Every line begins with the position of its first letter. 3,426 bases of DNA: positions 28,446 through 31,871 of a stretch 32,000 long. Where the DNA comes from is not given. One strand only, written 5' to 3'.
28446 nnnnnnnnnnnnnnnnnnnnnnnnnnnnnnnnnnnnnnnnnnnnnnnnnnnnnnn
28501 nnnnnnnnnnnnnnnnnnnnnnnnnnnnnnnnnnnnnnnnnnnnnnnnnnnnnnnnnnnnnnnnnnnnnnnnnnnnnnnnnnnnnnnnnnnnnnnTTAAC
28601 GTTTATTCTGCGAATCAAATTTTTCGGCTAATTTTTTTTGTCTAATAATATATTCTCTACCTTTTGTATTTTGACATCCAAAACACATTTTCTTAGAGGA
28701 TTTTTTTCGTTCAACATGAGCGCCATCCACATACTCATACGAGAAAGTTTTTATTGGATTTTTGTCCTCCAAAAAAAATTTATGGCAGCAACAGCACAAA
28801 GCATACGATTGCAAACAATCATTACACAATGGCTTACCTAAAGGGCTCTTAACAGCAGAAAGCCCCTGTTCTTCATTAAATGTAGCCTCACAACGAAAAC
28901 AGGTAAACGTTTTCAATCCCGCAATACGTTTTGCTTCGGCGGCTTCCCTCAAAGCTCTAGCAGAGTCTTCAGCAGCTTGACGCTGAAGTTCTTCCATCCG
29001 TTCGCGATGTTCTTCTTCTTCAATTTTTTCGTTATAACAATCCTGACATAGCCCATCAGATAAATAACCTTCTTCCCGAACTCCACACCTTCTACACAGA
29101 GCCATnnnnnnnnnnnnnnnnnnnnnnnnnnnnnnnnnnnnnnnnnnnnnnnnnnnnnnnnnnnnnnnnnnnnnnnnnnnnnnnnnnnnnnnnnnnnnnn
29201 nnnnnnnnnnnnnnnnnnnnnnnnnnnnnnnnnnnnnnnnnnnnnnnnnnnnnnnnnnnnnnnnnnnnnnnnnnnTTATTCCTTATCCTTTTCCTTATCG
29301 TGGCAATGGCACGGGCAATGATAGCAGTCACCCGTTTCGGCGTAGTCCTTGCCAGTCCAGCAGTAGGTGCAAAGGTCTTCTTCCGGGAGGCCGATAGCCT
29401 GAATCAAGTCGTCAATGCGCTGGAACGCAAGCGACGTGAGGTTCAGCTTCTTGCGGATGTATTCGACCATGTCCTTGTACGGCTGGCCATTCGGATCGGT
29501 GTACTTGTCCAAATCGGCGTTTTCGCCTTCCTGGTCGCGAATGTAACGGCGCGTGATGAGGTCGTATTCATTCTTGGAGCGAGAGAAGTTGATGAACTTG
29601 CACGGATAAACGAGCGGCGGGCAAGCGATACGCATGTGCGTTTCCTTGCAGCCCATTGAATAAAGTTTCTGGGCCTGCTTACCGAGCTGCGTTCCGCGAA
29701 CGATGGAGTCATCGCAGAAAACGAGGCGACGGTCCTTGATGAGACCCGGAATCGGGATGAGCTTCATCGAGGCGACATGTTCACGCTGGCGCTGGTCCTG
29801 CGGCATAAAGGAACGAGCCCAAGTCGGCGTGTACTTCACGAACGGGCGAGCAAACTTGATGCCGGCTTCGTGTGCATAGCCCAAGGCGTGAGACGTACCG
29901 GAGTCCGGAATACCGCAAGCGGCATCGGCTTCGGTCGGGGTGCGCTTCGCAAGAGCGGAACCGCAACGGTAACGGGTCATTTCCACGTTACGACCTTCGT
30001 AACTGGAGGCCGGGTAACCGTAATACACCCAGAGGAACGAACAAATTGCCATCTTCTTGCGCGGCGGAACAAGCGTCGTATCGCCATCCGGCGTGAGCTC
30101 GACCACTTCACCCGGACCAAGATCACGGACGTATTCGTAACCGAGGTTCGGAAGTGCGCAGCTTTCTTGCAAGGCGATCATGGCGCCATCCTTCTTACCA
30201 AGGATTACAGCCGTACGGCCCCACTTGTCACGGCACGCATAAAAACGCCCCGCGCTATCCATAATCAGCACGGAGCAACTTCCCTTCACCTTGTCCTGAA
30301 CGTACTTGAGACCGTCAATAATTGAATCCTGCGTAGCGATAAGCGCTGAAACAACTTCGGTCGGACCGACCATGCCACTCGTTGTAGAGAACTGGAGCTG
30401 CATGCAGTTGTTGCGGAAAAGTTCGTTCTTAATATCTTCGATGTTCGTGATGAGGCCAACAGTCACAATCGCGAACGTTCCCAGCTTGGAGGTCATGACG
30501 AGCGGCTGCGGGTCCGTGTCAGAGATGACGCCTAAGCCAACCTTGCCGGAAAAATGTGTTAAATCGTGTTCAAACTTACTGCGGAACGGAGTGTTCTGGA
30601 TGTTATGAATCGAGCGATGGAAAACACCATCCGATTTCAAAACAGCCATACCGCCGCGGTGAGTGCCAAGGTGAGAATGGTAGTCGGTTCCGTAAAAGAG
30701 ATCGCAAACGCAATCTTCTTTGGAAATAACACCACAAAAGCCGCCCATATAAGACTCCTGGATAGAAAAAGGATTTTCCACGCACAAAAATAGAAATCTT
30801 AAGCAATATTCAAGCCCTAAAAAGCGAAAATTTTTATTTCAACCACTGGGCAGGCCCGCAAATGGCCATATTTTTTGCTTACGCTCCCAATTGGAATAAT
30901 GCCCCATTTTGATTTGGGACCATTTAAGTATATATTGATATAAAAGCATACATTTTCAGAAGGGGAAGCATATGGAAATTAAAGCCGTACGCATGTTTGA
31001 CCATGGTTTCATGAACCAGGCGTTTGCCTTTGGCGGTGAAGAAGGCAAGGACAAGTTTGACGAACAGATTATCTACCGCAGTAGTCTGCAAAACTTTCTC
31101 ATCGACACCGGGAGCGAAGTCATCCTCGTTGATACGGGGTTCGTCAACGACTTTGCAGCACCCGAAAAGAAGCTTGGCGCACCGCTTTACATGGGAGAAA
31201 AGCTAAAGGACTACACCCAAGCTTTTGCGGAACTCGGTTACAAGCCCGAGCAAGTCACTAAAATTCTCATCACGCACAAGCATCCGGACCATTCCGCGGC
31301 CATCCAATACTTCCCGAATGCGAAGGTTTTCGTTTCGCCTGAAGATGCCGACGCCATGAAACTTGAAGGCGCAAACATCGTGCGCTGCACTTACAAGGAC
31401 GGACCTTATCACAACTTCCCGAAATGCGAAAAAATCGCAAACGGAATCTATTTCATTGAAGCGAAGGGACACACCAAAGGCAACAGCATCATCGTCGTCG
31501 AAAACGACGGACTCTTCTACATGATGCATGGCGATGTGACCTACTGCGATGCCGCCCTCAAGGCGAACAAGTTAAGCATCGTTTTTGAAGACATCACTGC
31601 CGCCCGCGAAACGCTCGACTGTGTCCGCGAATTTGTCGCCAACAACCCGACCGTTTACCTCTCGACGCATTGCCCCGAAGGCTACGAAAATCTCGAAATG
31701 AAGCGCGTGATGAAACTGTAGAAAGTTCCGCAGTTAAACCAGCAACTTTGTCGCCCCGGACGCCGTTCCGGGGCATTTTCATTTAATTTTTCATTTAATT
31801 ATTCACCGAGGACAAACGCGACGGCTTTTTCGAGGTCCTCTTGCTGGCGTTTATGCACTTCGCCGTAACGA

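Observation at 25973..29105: Candidate undescribed three-gene system: Zn-ribbon/coiled-coil protein, cytoplasmic DUF285/BspA LRR protein, DUF2971-like protein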

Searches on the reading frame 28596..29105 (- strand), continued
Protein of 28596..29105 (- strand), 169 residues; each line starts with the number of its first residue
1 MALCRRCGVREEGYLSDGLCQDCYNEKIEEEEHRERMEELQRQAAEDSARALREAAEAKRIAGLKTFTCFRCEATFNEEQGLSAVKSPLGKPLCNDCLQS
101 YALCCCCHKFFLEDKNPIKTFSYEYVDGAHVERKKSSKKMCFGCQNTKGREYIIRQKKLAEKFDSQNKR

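Call 84: find_encoding_contigs(protein=P0027, flank=9000, max_places=8)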
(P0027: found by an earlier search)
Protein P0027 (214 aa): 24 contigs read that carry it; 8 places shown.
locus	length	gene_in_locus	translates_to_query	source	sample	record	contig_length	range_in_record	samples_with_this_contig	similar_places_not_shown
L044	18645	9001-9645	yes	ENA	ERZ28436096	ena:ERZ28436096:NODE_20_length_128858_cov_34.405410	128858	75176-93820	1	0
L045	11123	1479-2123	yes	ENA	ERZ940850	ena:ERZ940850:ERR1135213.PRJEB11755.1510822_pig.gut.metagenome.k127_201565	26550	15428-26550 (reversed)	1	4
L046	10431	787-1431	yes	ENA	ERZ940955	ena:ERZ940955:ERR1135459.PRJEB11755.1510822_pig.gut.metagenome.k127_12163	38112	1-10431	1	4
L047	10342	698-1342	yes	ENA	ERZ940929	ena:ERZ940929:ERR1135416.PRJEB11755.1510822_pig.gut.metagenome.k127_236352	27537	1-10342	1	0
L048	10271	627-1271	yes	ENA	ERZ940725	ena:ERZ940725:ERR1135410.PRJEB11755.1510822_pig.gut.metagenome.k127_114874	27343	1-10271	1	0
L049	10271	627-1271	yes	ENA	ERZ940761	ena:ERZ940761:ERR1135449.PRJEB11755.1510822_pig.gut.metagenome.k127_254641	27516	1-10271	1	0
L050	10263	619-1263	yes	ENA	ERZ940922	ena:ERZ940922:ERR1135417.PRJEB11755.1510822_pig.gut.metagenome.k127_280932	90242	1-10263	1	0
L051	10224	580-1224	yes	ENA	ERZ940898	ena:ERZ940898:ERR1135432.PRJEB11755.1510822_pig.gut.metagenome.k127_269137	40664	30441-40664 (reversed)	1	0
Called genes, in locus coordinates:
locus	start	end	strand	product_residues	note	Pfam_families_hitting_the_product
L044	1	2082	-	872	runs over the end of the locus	PF00691:OmpA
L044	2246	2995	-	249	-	PF20582:UPF0758_N, PF04002:RadC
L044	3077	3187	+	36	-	-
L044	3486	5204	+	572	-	PF02776:TPP_enzyme_N, PF00205:TPP_enzyme_M, PF02775:TPP_enzyme_C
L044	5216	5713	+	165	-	PF01842:ACT, PF22629:ACT_AHAS_ss, PF13710:ACT_5, PF10369:ALS_ss_C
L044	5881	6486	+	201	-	-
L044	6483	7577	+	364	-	PF04055:Radical_SAM, PF13353:Fer4_12 (weak)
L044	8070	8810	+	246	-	-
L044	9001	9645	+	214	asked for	-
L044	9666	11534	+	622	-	PF03382:DUF285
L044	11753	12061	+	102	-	-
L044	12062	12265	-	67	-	PF12668:DUF3791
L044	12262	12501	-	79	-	-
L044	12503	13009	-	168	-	PF13151:DUF3990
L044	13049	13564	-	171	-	PF01613:Flavin_Reduct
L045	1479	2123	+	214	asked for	-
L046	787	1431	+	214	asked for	-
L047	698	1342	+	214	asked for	-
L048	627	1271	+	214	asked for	-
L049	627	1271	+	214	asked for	-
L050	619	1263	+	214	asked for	-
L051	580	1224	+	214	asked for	-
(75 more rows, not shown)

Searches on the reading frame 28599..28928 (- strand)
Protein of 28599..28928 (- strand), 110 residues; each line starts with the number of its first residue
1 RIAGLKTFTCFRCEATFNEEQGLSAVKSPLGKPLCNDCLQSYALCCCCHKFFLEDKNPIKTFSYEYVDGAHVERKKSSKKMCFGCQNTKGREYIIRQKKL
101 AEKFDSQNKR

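Call 40: find_homologous_proteins(query=A4, max_evalue=0.01)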
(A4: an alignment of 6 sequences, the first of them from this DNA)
Query A4 (6 sequences) (110 aa, profile of the alignment): 3 proteins with E <= 0.01 among 54 candidates.
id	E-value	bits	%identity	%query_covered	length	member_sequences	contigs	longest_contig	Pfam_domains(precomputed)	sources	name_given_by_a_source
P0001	3.4e-51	190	100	89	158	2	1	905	-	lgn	-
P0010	8.2e-24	102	74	45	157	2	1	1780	-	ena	-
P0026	1.2e-15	76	80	37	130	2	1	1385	-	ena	-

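Call 52: find_related_loci(query=A4, collection=metagenome_contigs, flank=8000)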
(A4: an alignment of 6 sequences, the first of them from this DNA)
Query A4 (110 aa) in metagenome_contigs; peptide patterns used: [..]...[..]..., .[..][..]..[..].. (x = any residue, [..] = any of these).
136 stretches matched a pattern; 1 encode a relative of the query (tblastn E <= 1e-3); 1 distinct loci.
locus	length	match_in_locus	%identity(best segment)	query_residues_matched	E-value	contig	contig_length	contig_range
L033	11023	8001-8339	42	1-110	4e-25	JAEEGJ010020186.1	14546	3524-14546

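Call 53: find_related_loci(query=A4, collection=viral_contigs, flank=8000)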
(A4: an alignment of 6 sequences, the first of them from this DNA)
Query A4 (110 aa) in viral_contigs; peptide patterns used: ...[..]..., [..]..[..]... (x = any residue, [..] = any of these).
36 stretches matched a pattern, but none encodes a relative of the query by tblastn (E <= 1e-3).

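Call 55: search_protein_families(library=pfam, proteins=[L033:7722-9770:+, L033:6387-7661:+, L033:4879-5748:+, L033:4138-4860:+], max_evalue=0.01)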
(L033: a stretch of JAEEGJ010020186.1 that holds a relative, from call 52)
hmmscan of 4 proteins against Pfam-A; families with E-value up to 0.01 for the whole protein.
L033:7722-9770:+ (682 aa): 1 family
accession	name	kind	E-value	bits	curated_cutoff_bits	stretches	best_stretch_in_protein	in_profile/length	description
PF03382.20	DUF285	-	8.3e-69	229.3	25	3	529-622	16-112/120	Mycoplasma protein of unknown function, DUF285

L033:6387-7661:+ (424 aa): 1 family
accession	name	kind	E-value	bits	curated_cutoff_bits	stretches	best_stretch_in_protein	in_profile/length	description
PF03382.20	DUF285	-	2.9e-17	63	25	1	342-410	15-85/120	Mycoplasma protein of unknown function, DUF285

L033:4879-5748:+ (289 aa): 0 families

L033:4138-4860:+ (240 aa): 1 family
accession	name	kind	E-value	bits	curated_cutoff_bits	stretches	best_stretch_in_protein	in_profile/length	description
PF21051.3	ARMC9_LisH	-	0.00083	19.9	27.3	1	45-65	12-32/32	ARMC9, LIS1 homology motif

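Call 74: search_protein_families(library=padloc, proteins=[L033:167-2473:+, L033:2569-3273:-, L033:3331-3771:-, L033:4138-4860:+, L033:4879-5748:+, L033:6387-7661:+, L033:7722-9770:+], max_evalue=0.001)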
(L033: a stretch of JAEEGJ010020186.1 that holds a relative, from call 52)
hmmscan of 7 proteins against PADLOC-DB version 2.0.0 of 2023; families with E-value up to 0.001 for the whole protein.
L033:167-2473:+ (768 aa): 3 families
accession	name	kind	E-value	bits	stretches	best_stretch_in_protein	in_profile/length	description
PDLC02695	Orf5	-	2.7e-10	37.3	1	445-535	478-563/601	Orf5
PDLC04155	HEC-06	-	4e-08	30.2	1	34-142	133-246/562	-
PDLC02700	Orf5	-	7.4e-05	19.7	0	32-137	124-227/555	Orf5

L033:2569-3273:- (234 aa): 0 families

L033:3331-3771:- (146 aa): 0 families

L033:4138-4860:+ (240 aa): 0 families

L033:4879-5748:+ (289 aa): 0 families

L033:6387-7661:+ (424 aa): 0 families

L033:7722-9770:+ (682 aa): 0 families

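Call 75: search_protein_families(library=pfam, proteins=[L033:167-2473:+, L033:2569-3273:-, L033:3331-3771:-], max_evalue=0.001)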
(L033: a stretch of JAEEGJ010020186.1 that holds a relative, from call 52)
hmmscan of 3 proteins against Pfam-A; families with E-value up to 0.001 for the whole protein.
L033:167-2473:+ (768 aa): 2 families
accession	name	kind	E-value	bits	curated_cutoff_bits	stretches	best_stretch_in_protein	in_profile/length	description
PF03235.19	GmrSD_N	-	3.6e-06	27.7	33.2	1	12-133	89-198/199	GmrSD restriction endonuclease, N-terminal domain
PF07510.16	GmrSD_C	-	0.0003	21.1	23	1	505-580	75-137/138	GmrSD restriction endonucleases, C-terminal domain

L033:2569-3273:- (234 aa): 1 family
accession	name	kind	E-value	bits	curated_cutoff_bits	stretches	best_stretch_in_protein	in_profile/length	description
PF03382.20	DUF285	-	4.8e-53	178.4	25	2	30-125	14-110/120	Mycoplasma protein of unknown function, DUF285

L033:3331-3771:- (146 aa): 0 families

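Call 81: search_protein_families(library=phrogs, proteins=[L033:4879-5748:+], max_evalue=0.001)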
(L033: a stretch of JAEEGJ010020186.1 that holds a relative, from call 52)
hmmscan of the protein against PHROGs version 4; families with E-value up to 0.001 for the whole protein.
L033:4879-5748:+ (289 aa): 0 families

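Call 86: search_protein_representatives(alignment_id=A4)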
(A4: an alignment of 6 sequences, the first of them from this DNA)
Query: 6 sequences, 107 profile positions. Proteins with E-value up to 0.001 (for the whole library): 29; up to 1e-10: 12; up to 1e-30: 2. The best 29 are listed.
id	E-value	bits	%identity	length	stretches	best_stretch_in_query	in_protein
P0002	9.2e-58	209.3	-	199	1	1-107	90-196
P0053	3.1e-34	133.7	-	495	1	1-107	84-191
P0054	1.4e-26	109.0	-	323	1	1-107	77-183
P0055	9.3e-25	103.2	-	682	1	1-107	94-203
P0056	4.2e-24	101.1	-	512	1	1-106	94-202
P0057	2.0e-22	95.7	-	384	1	1-107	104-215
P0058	3.5e-21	91.7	-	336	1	41-107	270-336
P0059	9.1e-21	90.3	-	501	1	1-107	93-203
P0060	1.8e-18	83.0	-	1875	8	3-70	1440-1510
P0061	3.1e-18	82.2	-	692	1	1-106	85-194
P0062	7.2e-17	77.8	-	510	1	1-106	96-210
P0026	3.8e-16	75.5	-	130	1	1-41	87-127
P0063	1.6e-10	57.4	-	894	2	5-104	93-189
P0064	4.7e-10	55.9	-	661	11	5-26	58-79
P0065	3.3e-08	49.9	-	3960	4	3-66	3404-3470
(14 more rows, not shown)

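Call 90: search_protein_families(library=pfam, alignment_id=A5, max_evalue=0.00001)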
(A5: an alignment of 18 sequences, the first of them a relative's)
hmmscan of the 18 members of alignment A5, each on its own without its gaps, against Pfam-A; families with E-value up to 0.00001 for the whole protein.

A. member 1, P0053 (495 aa): 0 families

B. families by the number of members that match (of 18 scanned): 17 families
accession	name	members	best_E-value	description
PF13229.12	Beta_helix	2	1.2e-133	Right handed beta helix region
PF03382.20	DUF285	2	3.2e-83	Mycoplasma protein of unknown function, DUF285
PF05048.19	NosD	2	2.3e-32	Periplasmic copper-binding protein (NosD)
PF18439.7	zf_UBZ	2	7.4e-07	Ubiquitin-Binding Zinc Finger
PF13306.12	LRR_5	1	1.7e-89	BspA type Leucine rich repeat region (6 copies)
PF06750.18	A24_N_bact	1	6.2e-25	Bacterial Peptidase A24 N-terminal domain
PF09603.15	Fib_succ_major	1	8.8e-22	Fibrobacter succinogenes major domain (Fib_succ_major)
PF13240.11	Zn_Ribbon_1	1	1.1e-15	zinc-ribbon domain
PF13855.12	LRR_8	1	1e-13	Leucine rich repeat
PF23392.1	DUF7101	1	3.2e-12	Domain of unknown function (DUF7101)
PF12773.13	DZR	1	3.2e-11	Double zinc ribbon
PF00050.26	Kazal_1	1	1.8e-08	Kazal-type serine protease inhibitor domain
PF14276.11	DUF4363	1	2.7e-08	Domain of unknown function (DUF4363)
PF22015.1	OSBS_N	1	2.2e-07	O-succinylbenzoate synthase, N-terminal domain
PF24292.1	DUF7479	1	2.7e-07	Domain of unknown function (DUF7479)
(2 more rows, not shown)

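Call 93: find_encoding_contigs(protein=P0053, flank=6000, max_places=5)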
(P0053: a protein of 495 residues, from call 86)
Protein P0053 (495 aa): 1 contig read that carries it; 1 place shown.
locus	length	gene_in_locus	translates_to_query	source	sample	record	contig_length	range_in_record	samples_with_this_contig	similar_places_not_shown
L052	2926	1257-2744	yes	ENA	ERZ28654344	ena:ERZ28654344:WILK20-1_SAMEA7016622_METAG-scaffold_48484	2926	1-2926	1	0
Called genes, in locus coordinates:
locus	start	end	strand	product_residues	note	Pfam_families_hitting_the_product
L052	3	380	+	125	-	?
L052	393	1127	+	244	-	-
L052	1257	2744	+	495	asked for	-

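Call 94: find_encoding_contigs(protein=P0061, flank=6000, max_places=5)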
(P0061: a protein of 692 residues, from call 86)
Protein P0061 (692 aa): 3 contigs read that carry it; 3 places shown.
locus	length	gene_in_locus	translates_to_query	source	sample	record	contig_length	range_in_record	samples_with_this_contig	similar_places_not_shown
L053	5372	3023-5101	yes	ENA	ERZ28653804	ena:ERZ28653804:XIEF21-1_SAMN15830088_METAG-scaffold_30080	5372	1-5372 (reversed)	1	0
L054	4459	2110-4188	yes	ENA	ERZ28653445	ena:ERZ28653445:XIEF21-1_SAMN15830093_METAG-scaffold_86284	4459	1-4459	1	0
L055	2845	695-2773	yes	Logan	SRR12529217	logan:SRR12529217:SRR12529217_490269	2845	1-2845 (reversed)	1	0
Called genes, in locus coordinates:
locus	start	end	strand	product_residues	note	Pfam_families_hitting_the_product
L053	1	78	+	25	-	?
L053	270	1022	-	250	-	-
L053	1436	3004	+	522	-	PF03382:DUF285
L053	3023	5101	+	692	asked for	PF03382:DUF285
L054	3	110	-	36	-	?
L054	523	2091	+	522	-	PF03382:DUF285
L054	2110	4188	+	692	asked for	PF03382:DUF285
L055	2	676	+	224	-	?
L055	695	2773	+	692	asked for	PF03382:DUF285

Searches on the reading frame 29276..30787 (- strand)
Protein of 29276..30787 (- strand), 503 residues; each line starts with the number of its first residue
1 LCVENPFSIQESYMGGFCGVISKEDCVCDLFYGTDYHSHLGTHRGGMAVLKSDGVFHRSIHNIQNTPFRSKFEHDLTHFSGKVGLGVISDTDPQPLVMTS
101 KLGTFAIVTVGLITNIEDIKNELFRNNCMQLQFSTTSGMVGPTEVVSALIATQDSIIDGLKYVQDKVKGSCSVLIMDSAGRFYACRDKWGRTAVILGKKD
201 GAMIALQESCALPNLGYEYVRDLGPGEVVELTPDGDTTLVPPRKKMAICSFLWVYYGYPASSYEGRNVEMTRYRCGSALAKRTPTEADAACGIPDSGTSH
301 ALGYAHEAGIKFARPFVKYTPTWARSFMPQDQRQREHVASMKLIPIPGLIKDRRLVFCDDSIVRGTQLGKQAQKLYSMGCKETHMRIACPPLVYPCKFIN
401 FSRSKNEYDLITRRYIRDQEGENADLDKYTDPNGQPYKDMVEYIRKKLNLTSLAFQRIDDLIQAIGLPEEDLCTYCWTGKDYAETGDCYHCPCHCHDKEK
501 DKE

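Call 55: search_protein_families(library=pfam, proteins=[window:29276-30787:-], max_evalue=0.01)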
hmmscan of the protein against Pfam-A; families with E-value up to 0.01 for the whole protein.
window:29276-30787:- (503 aa): 1 family
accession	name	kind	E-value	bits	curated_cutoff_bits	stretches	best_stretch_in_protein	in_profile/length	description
PF13537.11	GATase_7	-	8.1e-08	32.8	25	1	89-202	9-111/123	Glutamine amidotransferase domain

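Call 71: find_encoding_contigs(protein=window:29276-30748:-, flank=4000, max_places=10)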
Protein window:29276-30748:- (490 aa): 23 contigs read that carry it; 10 places shown.
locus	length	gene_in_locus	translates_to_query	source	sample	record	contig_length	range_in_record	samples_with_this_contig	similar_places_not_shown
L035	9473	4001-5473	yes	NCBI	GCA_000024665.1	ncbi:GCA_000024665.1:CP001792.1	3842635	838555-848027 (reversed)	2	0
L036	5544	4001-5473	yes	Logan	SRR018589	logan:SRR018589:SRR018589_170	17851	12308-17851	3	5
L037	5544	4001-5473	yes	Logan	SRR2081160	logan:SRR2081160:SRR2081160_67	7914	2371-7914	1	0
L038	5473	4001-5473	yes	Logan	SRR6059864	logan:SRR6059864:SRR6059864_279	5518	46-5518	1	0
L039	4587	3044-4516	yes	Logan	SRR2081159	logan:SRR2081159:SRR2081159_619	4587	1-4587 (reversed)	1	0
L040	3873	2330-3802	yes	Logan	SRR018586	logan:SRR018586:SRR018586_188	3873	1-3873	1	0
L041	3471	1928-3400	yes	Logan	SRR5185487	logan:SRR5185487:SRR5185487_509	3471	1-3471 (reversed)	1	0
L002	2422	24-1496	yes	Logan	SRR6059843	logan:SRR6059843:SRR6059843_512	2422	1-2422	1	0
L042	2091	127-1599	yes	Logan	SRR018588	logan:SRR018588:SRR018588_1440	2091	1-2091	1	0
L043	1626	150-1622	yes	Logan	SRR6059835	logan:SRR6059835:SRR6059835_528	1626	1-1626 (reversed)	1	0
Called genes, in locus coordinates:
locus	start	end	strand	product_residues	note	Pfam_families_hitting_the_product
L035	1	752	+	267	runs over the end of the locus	PF05704:Caps_synth, PF12919:TcdA_TcdB (faint), PF04488:Gly_transf_sug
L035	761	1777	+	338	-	-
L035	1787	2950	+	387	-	PF00534:Glycos_transf_1, PF13692:Glyco_trans_1_4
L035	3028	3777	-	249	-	PF00753:Lactamase_B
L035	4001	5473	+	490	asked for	PF13537:GATase_7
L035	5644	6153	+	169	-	-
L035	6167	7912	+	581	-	-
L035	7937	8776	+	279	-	-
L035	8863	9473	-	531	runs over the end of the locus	-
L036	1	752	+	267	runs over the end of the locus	PF05704:Caps_synth, PF12919:TcdA_TcdB (faint), PF04488:Gly_transf_sug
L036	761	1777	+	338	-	-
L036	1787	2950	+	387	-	PF00534:Glycos_transf_1, PF13692:Glyco_trans_1_4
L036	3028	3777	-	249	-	PF00753:Lactamase_B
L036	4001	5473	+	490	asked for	PF13537:GATase_7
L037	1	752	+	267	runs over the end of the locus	PF05704:Caps_synth, PF12919:TcdA_TcdB (faint), PF04488:Gly_transf_sug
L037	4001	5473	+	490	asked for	PF13537:GATase_7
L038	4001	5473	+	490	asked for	PF13537:GATase_7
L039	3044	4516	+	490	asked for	PF13537:GATase_7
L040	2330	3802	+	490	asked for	PF13537:GATase_7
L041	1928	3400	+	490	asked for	PF13537:GATase_7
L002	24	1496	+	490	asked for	PF13537:GATase_7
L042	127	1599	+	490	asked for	PF13537:GATase_7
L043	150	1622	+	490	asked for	PF13537:GATase_7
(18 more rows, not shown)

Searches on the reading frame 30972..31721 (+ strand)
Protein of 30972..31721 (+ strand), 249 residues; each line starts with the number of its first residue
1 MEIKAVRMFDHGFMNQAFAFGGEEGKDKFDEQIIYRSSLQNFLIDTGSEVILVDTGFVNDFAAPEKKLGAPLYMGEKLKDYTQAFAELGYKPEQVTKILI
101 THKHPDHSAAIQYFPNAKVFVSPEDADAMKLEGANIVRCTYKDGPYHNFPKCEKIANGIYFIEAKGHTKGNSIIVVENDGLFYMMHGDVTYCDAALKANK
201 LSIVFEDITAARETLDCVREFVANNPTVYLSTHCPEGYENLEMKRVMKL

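Call 55: search_protein_families(library=pfam, proteins=[window:30972-31721:+], max_evalue=0.01)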
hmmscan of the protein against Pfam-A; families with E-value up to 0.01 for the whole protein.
window:30972-31721:+ (249 aa): 2 families
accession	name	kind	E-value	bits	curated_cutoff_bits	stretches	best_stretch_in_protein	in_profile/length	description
PF00753.33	Lactamase_B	-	1.8e-12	48.1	22.7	1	42-139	9-88/196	Metallo-beta-lactamase superfamily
PF13483.12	Lactamase_B_3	-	0.00021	21.8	24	1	79-166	21-102/160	Beta-lactamase superfamily domain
